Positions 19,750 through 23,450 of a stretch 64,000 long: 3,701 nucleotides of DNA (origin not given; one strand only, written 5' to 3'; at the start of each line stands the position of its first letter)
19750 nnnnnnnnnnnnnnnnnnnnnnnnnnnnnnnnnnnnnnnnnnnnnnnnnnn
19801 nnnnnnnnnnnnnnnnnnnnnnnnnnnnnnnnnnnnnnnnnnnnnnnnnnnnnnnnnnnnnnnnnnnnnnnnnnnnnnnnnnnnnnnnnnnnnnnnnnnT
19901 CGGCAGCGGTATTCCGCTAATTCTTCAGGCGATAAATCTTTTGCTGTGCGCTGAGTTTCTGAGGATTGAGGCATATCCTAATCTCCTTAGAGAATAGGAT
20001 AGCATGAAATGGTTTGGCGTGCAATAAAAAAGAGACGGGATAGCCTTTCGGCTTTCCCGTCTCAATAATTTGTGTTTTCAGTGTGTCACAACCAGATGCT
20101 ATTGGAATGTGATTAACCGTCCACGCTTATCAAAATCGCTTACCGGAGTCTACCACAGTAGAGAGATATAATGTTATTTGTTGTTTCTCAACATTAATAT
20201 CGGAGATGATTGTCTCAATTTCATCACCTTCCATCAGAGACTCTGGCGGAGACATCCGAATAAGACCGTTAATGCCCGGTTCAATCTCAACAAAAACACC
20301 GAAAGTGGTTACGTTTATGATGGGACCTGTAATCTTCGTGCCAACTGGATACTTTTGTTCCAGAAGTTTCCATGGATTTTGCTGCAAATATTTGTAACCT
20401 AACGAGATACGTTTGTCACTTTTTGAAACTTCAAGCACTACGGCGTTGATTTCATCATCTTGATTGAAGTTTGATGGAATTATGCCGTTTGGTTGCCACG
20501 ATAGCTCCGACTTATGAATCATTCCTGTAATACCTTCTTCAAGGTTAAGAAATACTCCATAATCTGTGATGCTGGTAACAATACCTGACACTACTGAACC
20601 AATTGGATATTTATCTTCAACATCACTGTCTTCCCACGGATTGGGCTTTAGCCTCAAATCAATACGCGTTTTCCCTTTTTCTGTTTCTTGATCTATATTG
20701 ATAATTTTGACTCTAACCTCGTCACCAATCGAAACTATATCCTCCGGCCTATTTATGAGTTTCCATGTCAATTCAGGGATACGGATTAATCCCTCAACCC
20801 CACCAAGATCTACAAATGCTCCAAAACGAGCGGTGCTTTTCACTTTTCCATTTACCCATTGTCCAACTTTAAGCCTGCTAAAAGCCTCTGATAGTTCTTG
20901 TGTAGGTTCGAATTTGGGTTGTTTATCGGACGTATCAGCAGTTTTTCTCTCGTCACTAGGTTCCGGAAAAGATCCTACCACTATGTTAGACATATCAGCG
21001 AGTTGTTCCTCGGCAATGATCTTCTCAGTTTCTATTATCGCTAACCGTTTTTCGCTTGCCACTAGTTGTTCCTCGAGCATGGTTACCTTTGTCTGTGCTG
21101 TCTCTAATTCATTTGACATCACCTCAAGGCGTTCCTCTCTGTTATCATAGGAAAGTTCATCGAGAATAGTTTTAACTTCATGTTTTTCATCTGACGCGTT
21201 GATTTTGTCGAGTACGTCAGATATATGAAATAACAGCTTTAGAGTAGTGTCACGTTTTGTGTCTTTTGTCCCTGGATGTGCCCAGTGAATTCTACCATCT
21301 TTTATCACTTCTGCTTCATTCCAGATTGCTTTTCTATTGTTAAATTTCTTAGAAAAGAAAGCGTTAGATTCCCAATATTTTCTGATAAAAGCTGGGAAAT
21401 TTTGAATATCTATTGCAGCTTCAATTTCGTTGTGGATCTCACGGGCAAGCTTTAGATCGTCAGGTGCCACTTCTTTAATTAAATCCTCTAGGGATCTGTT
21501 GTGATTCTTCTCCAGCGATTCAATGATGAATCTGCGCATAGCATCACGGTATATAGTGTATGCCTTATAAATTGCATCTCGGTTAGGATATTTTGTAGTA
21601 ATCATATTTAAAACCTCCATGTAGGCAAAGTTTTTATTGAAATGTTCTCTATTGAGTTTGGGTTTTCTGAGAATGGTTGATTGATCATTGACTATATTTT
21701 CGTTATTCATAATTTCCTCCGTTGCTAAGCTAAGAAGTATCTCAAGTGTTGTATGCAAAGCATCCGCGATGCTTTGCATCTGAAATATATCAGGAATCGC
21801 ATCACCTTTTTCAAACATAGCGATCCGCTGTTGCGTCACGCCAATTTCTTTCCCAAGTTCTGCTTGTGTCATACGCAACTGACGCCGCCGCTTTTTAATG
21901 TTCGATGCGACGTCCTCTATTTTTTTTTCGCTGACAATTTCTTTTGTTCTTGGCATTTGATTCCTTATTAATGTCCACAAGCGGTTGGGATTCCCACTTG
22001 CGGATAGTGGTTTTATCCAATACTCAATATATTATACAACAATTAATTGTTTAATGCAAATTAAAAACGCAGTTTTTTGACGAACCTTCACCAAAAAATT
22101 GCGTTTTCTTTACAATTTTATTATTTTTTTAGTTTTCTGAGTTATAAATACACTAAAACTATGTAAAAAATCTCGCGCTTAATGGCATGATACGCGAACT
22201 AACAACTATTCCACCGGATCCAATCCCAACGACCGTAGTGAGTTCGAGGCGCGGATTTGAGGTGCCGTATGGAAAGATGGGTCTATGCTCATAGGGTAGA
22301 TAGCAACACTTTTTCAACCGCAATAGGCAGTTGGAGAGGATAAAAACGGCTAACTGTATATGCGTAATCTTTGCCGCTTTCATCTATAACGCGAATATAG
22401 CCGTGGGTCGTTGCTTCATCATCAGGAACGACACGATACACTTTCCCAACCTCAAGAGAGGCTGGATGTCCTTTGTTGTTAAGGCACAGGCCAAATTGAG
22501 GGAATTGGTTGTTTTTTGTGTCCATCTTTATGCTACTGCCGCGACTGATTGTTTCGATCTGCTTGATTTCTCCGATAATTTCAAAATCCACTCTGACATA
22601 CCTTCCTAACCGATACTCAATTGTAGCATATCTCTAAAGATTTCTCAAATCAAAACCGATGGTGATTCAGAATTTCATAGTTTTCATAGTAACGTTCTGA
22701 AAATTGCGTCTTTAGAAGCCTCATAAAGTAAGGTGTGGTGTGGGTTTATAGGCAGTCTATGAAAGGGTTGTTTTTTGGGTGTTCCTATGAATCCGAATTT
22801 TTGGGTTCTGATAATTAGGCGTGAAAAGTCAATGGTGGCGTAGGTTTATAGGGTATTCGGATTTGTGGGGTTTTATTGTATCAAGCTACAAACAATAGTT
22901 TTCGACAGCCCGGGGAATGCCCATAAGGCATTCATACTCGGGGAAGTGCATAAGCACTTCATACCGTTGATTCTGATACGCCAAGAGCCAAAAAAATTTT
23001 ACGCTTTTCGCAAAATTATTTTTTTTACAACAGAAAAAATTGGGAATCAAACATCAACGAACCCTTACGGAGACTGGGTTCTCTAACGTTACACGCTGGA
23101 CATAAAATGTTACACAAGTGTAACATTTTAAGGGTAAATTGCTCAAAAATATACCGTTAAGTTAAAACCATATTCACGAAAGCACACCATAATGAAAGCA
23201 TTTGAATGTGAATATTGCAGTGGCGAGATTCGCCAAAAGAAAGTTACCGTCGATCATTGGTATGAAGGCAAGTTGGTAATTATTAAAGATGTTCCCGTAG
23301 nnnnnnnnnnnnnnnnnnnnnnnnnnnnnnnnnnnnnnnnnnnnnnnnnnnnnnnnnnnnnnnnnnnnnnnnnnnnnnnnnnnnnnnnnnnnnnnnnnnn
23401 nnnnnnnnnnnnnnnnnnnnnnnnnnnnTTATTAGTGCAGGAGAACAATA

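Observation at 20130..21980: Unusual protein architecture: XRE-HTH + helical HEPN-like domain + coiled coil + three S1 RNA-binding domains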

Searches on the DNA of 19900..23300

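Call 54: search_rna_families(source=window, start=19900, end=23300, threshold=evalue, max_evalue=1)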
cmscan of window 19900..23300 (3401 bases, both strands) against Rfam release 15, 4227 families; matches with E-value up to 1: 3.
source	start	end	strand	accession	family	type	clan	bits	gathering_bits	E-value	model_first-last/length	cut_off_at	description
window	22030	22110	+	RF01065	23S-methyl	Cis-reg;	-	26.8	50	0.27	1-102/102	no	23S methyl RNA motif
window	20145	20232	-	RF00300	snoZ221_snoR21b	Gene; snRNA; snoRNA; CD-box;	-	20.5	44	0.56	1-91/91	no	Small nucleolar RNA Z221/R21b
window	19900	20066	+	RF02377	SurA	Gene; sRNA;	-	19.3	100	0.033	120-279/279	5'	SurA sRNA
